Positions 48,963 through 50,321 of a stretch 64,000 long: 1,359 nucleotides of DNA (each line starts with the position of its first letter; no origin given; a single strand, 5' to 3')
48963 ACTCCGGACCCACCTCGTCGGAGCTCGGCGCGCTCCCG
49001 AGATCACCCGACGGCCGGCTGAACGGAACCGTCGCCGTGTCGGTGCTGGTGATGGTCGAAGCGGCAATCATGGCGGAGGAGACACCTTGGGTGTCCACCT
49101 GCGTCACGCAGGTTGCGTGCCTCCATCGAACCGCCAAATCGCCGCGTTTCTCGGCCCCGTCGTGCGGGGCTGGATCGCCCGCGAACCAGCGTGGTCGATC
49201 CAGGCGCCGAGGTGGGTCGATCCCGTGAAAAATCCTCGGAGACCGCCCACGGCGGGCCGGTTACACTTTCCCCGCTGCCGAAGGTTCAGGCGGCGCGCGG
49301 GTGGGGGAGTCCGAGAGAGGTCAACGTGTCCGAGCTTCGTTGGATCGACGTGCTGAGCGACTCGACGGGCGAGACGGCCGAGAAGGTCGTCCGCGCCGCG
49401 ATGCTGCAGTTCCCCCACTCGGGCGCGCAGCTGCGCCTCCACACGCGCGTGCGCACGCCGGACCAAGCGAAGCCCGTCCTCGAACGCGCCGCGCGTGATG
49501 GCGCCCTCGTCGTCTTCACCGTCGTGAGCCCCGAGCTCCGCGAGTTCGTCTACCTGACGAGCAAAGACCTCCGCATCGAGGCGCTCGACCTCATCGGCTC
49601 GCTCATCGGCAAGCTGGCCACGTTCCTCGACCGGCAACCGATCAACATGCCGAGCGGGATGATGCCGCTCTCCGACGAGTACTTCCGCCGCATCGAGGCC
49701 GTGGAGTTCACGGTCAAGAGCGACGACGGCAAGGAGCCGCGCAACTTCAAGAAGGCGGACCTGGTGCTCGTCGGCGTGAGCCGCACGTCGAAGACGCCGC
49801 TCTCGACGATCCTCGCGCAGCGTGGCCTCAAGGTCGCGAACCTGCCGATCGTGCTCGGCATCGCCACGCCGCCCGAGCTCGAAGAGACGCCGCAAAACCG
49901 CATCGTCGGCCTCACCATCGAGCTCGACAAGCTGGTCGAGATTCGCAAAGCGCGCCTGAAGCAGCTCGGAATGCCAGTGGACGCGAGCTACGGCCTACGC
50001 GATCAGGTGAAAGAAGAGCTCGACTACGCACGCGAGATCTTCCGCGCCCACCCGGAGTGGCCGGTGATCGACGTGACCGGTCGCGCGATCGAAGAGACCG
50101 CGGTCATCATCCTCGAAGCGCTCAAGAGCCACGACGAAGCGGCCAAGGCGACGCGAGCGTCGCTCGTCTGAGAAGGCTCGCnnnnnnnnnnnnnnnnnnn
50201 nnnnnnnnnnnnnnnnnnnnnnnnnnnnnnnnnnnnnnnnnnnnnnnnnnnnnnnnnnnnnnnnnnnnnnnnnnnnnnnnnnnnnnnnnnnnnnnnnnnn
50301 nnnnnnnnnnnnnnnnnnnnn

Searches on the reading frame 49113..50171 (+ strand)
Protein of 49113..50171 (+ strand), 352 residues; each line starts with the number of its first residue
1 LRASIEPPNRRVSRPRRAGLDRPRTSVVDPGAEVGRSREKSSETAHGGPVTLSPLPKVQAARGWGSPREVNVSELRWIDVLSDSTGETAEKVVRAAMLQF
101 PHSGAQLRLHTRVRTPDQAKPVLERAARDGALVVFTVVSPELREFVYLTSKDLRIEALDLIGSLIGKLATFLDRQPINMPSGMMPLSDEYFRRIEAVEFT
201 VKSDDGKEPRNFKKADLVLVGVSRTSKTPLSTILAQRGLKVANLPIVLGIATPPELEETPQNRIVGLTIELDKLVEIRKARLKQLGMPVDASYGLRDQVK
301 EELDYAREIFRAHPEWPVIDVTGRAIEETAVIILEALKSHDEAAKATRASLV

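Call 30: search_protein_families(library=pfam, proteins=[window:49113-50171:+], max_evalue=0.001)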
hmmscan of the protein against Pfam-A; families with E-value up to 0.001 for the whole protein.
window:49113-50171:+ (352 aa): 1 family
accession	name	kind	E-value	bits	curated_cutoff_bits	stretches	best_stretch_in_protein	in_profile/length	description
PF03618.20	Kinase-PPPase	-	3.1e-86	289.7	23.5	1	80-334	3-256/256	Kinase/pyrophosphorylase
